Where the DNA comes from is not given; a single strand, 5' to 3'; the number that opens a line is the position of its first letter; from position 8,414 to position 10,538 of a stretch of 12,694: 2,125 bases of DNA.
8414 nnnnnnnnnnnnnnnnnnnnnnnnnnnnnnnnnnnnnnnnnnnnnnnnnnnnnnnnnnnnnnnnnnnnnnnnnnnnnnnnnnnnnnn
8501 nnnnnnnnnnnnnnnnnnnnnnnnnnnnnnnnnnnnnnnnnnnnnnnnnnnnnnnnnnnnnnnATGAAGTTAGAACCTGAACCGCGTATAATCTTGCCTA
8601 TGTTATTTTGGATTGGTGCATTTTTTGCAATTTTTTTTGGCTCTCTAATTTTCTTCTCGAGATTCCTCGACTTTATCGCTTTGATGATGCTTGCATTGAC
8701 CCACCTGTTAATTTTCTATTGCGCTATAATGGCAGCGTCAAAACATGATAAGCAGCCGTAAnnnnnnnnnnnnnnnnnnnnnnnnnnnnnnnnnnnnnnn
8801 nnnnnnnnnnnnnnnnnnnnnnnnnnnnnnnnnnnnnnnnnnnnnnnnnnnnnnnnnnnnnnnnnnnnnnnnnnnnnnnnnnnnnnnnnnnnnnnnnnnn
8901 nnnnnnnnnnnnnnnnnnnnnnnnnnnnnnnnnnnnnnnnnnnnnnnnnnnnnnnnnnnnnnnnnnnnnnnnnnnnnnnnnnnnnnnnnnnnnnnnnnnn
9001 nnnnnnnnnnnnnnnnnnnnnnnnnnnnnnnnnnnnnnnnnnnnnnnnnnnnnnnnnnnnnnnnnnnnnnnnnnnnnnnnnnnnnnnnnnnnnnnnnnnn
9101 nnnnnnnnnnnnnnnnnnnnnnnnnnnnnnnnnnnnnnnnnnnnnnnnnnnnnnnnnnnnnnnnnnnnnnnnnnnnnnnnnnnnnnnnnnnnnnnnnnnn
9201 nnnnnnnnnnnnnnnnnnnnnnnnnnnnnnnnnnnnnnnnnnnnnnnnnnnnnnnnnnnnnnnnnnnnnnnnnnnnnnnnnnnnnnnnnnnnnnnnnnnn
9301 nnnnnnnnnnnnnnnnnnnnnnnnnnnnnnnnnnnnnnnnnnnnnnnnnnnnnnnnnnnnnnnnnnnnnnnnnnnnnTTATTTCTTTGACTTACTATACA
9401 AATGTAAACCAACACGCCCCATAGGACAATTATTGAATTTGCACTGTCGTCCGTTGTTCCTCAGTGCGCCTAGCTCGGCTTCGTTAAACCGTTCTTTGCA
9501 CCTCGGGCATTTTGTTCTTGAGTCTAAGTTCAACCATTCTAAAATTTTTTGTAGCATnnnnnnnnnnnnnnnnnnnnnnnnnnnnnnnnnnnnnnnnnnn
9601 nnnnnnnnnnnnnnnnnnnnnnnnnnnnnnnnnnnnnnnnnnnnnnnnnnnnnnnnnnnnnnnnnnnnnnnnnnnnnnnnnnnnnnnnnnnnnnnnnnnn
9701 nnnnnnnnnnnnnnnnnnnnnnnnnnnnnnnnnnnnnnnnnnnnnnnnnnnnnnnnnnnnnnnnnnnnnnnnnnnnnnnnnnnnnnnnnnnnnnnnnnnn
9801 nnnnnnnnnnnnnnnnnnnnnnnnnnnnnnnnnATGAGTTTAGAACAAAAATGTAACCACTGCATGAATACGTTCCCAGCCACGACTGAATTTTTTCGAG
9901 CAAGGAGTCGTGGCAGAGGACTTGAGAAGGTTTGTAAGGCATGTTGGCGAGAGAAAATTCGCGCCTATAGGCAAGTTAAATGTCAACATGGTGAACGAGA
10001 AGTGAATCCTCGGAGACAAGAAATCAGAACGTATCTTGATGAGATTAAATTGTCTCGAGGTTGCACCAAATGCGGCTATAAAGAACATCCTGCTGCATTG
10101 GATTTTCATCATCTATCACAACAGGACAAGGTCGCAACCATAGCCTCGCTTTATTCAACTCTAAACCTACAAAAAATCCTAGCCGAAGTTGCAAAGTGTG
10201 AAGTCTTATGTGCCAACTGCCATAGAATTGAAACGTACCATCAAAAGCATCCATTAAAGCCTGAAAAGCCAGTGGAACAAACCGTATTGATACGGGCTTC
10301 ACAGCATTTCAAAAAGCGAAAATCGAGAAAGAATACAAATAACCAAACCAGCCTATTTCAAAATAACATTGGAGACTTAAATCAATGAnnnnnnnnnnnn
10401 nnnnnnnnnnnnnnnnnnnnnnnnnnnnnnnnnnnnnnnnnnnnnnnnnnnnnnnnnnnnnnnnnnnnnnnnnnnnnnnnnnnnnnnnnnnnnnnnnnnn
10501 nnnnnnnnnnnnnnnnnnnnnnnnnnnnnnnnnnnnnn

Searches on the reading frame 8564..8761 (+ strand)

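Call 12: search_protein_families(library=phrogs, proteins=[window:8564-8761:+], max_evalue=1)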
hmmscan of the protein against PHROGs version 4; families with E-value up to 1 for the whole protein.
window:8564-8761:+ (65 aa): 1 family
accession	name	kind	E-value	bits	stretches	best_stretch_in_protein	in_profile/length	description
phrog_28833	-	unknown function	0.26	12.2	1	19-63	17-60/85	-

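Call 77: search_protein_families(library=pfam, proteins=[window:8564-8761:+], max_evalue=1)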
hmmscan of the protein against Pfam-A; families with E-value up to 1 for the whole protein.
window:8564-8761:+ (65 aa): 1 family
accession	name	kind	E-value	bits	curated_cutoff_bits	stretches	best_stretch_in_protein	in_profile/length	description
PF12420.13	DUF3671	-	0.14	12.1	34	1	8-63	162-217/223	Fam-L, Fam-M like protein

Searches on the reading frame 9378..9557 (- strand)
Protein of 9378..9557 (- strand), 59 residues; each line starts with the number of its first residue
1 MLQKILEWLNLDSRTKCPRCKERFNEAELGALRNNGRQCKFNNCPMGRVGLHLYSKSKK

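Call 11: search_protein_families(library=pfam, proteins=[window:9378-9557:-], max_evalue=1)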
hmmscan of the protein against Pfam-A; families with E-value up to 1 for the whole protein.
window:9378-9557:- (59 aa): 4 families
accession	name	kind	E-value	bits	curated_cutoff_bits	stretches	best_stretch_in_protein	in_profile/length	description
PF22191.2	IBR_1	-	0.00047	20.4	27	1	15-44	4-32/47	IBR domain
PF23145.1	Zf_2nd_IFT121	-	0.051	13.7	25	1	14-46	16-39/45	IFT121, second zinc finger domain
PF13551.12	HTH_29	-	0.1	13.2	28.1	1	4-37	17-49/64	Winged helix-turn helix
PF18439.7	zf_UBZ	-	0.1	12.7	25.6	1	16-29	4-17/32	Ubiquitin-Binding Zinc Finger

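Call 12: search_protein_families(library=phrogs, proteins=[window:9378-9557:-], max_evalue=1)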
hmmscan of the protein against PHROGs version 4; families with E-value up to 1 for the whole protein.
window:9378-9557:- (59 aa): 1 family
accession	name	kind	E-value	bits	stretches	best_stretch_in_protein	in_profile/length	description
phrog_6081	-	unknown function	0.13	12.7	1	12-44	114-146/169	-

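Call 14: find_homologous_proteins(query=window:9378-9557:-, max_evalue=0.01)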
Query window:9378-9557:-: no candidate shares three 5-residue words with the query. No homologue found.

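Call 23: search_dna_similar(query=window:9378-9557:-, collection=phages, mode=protein, max_evalue=1)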
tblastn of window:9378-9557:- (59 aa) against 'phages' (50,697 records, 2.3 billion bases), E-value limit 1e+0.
Records with a match: 1; places in all: 1; records where one place covers at least 80% of the query: 0.
Best place of each record, by identity: <60% 1.
By first word of the organism name: Methanosarcina 1.
By host as written in the record: Methanosarcina sp. 1.
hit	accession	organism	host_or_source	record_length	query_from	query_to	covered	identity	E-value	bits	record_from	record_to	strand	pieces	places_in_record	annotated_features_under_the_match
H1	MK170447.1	Methanosarcina virus MetMV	Methanosarcina sp.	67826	9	45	63%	41.0%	2e-1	34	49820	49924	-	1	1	hypothetical protein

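Call 37: find_encoding_contigs(protein=window:9378-9557:-, flank=10000, max_places=10)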
Protein window:9378-9557:- (59 aa): no gene with exactly this product is on record in the collection.

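Call 76: search_protein_families(library=ncbifam, proteins=[window:9378-9557:-], max_evalue=0.1)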
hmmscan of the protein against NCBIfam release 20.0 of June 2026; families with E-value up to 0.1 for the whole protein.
window:9378-9557:- (59 aa): 0 families

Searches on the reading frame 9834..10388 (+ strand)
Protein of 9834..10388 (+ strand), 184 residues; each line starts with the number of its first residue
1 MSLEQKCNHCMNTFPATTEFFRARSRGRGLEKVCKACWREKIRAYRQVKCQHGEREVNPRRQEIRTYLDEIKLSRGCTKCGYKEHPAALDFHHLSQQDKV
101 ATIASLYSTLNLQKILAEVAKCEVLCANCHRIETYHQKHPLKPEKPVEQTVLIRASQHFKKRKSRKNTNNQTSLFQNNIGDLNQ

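Call 11: search_protein_families(library=pfam, proteins=[window:9834-10388:+], max_evalue=1)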
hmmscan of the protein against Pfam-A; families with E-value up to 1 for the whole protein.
window:9834-10388:+ (184 aa): 0 families

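Call 12: search_protein_families(library=phrogs, proteins=[window:9834-10388:+], max_evalue=1)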
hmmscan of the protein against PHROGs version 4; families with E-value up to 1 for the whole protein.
window:9834-10388:+ (184 aa): 12 families
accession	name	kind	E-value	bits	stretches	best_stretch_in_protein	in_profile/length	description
phrog_2255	-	DNA, RNA and nucleotide metabolism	2.6e-28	99.9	1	5-155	54-187/211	HNH endonuclease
phrog_3106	-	DNA, RNA and nucleotide metabolism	2.8e-24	87.2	1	33-149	118-236/252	HNH endonuclease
phrog_4234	-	DNA, RNA and nucleotide metabolism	1.5e-09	38.6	1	60-169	13-114/130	HNH endonuclease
phrog_3273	-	unknown function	7e-09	36.7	1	3-52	21-71/75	-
phrog_30726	-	unknown function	1.4e-07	32.5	1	55-137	30-112/159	-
phrog_35854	-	DNA, RNA and nucleotide metabolism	7e-06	27.2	1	76-132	8-65/145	HNH endonuclease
phrog_10212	-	unknown function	0.00083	20.6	1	64-138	54-126/128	-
phrog_5558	-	moron, auxiliary metabolic gene and host takeover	0.0023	19.2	1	4-83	8-74/130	Lar-like restriction alleviation protein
phrog_30859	-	unknown function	0.0093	17.7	1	4-56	2-52/117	-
phrog_2633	-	DNA, RNA and nucleotide metabolism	0.013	16.7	1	4-129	13-115/142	endonuclease VII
phrog_1035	-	DNA, RNA and nucleotide metabolism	0.055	14.3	1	5-134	64-170/271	endonuclease VII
phrog_1985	-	DNA, RNA and nucleotide metabolism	0.33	11.9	1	50-149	40-138/184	HNH endonuclease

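Call 76: search_protein_families(library=ncbifam, proteins=[window:9834-10388:+], max_evalue=0.1)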
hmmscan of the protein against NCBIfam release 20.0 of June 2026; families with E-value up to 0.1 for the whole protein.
window:9834-10388:+ (184 aa): 1 family
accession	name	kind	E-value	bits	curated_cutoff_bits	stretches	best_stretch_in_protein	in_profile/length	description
TIGR02826.1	RNR_activ_nrdG3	equivalog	0.012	15.5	151.7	0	118-148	21-52/148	anaerobic ribonucleoside-triphosphate reductase activating protein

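Call 83: find_encoding_contigs(protein=window:9864-10388:+, flank=10000, max_places=10)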
Protein window:9864-10388:+ (174 aa): 2 contigs read that carry it; 2 places shown.
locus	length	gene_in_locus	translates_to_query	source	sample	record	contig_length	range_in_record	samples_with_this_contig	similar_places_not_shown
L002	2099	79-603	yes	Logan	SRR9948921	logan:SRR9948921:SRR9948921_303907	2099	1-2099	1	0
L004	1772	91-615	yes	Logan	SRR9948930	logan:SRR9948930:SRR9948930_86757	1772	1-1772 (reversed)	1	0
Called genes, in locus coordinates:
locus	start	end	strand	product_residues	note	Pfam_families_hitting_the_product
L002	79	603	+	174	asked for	-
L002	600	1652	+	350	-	PF02899:Phage_int_SAM_1 (weak), PF00589:Phage_integrase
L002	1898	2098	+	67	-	?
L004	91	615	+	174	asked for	-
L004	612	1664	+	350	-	PF02899:Phage_int_SAM_1 (weak), PF00589:Phage_integrase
